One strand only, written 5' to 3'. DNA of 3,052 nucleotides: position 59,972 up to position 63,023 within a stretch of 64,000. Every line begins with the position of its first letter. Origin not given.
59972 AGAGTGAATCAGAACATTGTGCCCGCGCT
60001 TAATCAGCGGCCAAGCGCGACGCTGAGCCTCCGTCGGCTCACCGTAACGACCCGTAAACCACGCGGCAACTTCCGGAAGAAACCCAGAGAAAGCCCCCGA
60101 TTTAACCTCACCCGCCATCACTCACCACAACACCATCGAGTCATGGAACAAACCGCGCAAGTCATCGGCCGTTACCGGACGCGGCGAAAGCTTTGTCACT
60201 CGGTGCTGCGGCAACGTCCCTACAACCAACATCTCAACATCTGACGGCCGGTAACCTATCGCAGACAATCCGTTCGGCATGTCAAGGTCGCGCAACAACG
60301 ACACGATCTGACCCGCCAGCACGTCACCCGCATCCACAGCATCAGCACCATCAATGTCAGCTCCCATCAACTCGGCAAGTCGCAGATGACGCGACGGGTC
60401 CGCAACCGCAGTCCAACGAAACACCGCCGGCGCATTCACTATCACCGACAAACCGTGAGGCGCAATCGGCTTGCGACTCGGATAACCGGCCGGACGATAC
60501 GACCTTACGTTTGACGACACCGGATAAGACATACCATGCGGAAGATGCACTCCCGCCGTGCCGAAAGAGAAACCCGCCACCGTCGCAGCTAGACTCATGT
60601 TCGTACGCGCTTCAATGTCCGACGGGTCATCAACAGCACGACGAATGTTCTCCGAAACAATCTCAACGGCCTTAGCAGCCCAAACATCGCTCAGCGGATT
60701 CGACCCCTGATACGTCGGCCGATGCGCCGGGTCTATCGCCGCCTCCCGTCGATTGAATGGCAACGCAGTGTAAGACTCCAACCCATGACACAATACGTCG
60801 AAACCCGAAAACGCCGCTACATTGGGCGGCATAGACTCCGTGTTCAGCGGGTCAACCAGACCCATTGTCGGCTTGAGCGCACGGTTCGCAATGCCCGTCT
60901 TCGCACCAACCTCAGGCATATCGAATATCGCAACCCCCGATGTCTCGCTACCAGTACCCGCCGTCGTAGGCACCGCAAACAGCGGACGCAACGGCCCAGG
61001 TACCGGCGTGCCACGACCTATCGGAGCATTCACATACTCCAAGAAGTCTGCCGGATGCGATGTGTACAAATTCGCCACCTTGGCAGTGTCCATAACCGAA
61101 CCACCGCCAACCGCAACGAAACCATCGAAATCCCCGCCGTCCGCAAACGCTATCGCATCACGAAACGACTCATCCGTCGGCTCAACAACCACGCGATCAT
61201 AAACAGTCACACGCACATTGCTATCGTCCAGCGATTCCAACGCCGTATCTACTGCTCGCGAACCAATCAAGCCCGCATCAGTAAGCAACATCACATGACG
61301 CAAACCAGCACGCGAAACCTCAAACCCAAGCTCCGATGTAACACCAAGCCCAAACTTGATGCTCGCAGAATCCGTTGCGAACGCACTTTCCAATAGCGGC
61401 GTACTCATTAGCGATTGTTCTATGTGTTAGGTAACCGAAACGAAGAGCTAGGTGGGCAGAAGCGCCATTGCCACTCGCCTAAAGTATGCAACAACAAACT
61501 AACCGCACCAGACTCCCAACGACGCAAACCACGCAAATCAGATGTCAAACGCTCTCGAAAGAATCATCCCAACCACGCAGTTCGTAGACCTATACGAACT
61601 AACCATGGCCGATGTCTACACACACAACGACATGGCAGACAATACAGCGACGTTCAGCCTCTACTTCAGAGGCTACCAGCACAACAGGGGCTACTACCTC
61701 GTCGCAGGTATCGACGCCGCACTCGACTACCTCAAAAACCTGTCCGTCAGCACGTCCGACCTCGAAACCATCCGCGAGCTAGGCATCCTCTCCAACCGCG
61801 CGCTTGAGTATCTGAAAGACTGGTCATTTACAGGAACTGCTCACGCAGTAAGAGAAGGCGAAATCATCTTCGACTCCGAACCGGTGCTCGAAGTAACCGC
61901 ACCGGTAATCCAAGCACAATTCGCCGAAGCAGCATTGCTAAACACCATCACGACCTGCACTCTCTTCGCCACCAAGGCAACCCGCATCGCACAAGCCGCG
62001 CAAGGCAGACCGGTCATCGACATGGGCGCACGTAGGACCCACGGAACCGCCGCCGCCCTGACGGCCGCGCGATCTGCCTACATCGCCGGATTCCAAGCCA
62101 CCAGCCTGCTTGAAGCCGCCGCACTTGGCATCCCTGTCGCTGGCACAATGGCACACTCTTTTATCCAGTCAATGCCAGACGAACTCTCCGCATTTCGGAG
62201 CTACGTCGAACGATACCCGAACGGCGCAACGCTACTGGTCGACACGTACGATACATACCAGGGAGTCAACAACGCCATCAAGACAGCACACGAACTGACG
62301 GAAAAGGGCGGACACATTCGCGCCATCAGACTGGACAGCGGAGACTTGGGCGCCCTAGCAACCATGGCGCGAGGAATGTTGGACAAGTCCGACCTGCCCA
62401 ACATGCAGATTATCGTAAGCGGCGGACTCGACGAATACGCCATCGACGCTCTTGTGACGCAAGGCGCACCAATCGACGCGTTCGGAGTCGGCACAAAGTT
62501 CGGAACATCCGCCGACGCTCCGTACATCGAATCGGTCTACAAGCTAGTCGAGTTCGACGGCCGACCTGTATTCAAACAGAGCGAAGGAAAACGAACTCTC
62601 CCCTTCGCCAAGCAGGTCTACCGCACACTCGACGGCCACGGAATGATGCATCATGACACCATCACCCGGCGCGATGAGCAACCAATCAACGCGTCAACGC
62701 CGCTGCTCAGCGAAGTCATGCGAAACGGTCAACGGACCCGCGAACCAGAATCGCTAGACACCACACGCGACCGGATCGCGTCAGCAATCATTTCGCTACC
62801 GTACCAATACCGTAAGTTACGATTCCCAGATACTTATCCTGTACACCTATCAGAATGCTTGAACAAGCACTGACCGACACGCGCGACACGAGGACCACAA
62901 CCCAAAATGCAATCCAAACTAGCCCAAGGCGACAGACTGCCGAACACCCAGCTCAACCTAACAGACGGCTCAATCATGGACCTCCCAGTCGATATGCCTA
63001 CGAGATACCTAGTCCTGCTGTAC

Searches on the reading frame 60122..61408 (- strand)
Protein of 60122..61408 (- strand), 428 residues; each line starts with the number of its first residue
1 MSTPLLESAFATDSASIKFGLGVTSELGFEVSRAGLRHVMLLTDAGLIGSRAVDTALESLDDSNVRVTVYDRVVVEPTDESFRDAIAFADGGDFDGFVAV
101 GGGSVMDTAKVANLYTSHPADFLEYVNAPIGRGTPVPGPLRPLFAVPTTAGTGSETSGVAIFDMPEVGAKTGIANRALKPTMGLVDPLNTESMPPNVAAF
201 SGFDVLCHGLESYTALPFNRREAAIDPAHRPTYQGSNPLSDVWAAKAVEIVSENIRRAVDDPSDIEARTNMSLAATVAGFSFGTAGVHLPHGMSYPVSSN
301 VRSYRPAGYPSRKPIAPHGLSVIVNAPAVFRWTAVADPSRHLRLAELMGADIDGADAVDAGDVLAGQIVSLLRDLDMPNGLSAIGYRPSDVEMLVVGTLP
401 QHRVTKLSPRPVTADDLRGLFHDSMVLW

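Call 40: search_protein_families(library=ncbifam, proteins=[window:60122-61408:-], max_evalue=0.00001)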
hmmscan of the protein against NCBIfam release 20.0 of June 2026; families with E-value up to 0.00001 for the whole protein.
window:60122-61408:- (428 aa): 13 families
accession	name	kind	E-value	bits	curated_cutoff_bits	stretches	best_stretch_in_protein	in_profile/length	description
NF053866.1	CholDhdGbsBBac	equivalog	6.5e-59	199.5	550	1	16-422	17-388/392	choline dehydrogenase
NF058672.1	4HyButDHCUPNE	equivalog_domain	3.9e-50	171.1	500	1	16-425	9-378/378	4-hydroxybutyrate dehydrogenase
NF041833.1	Fe_ADH_ErcA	equivalog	1.4e-49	169.2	550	1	18-423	12-380/382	alcohol dehydrogenase-like regulatory protein ErcA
TIGR02638.1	lactal_redase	equivalog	1.9e-49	168.4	523.15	1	19-421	12-379/379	lactaldehyde reductase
NF050025.1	SulfAcetaldRedSarD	equivalog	4.1e-46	157.6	700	1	16-420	10-380/385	sulfoacetaldehyde reductase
NF007911.0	PRK10624.1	equivalog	4.9e-43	147.5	537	1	19-424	13-381/382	lactaldehyde reductase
NF010378.0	PRK13805.1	equivalog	1.6e-40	138.8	951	1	34-300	480-737/872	bifunctional acetaldehyde-CoA/alcohol dehydrogenase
NF011998.0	PRK15454.1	equivalog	4.8e-35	121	556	1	19-295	32-285/395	ethanolamine utilization ethanol dehydrogenase EutG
TIGR04266.1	NDMA_methanol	equivalog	2.4e-32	112.3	625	1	19-384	21-354/420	NDMA-dependent methanol dehydrogenase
TIGR03405.1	Phn_Fe-ADH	equivalog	3.8e-32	111.4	423.7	1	38-399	25-344/355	iron-containing alcohol dehydrogenase PsrA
NF007363.0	PRK09860.1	equivalog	2.1e-28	99.6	581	1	33-399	28-358/383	L-threonine dehydrogenase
NF041822.1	daptide_DH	equivalog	7.7e-22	77.6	300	1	38-198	2-160/363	daptide-type RiPP biosynthesis dehydogenase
NF011717.0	PRK15138.1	equivalog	7.3e-12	45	645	1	17-287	12-260/387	alcohol dehydrogenase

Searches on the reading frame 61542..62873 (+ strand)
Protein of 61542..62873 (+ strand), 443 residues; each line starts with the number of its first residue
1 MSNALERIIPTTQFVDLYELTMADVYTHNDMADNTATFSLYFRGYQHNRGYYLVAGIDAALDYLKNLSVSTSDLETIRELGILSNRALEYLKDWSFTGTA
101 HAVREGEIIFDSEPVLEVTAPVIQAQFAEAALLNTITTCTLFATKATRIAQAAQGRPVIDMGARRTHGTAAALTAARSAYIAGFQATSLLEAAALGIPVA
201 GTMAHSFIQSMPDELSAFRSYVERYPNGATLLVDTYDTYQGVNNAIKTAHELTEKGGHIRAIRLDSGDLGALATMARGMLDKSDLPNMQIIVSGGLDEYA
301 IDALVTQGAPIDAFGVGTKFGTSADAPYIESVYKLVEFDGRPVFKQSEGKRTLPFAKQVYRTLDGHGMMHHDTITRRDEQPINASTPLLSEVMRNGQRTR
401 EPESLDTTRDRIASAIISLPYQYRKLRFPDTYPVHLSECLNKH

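Call 40: search_protein_families(library=ncbifam, proteins=[window:61542-62873:+], max_evalue=0.00001)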
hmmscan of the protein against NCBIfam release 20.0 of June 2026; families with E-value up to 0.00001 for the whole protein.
window:61542-62873:+ (443 aa): 11 families
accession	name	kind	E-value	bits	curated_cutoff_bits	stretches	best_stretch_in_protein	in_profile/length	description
NF006696.0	PRK09243.1-3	equivalog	1.7e-155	518.1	503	1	14-442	15-438/451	nicotinate phosphoribosyltransferase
NF009131.0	PRK12484.1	equivalog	5e-153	510.1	330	1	13-440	8-433/455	nicotinate phosphoribosyltransferase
TIGR01513.1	NAPRTase_put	equivalog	2.1e-140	468.6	297.4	1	14-438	3-450/452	nicotinate phosphoribosyltransferase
NF006695.0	PRK09243.1-2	equivalog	2.9e-133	445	469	1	13-442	8-466/480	nicotinate phosphoribosyltransferase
NF006698.0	PRK09243.1-5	equivalog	1.7e-102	343.4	531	1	11-428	15-427/440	nicotinate phosphoribosyltransferase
NF006697.0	PRK09243.1-4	equivalog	7.5e-97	324.9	776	1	15-382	13-387/488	nicotinate phosphoribosyltransferase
NF006694.0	PRK09243.1-1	equivalog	6.8e-96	321.8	663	1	14-382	10-386/485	nicotinate phosphoribosyltransferase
NF006415.0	PRK08662.1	equivalog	5.9e-42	143.8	243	1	97-416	69-375/381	nicotinate phosphoribosyltransferase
NF005529.0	PRK07188.1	equivalog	8.5e-24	84.1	378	2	101-266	81-243/358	nicotinate phosphoribosyltransferase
NF003704.0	PRK05321.1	subfamily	8.1e-14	51.4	379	1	6-349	7-370/398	nicotinate phosphoribosyltransferase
TIGR01514.1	NAPRTase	equivalog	1.5e-07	30.9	269.55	0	15-98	8-90/399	nicotinate phosphoribosyltransferase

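Call 64: find_encoding_contigs(protein=window:61542-62873:+, flank=2000, max_places=3)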
Protein window:61542-62873:+ (443 aa): no gene with exactly this product is on record in the collection.
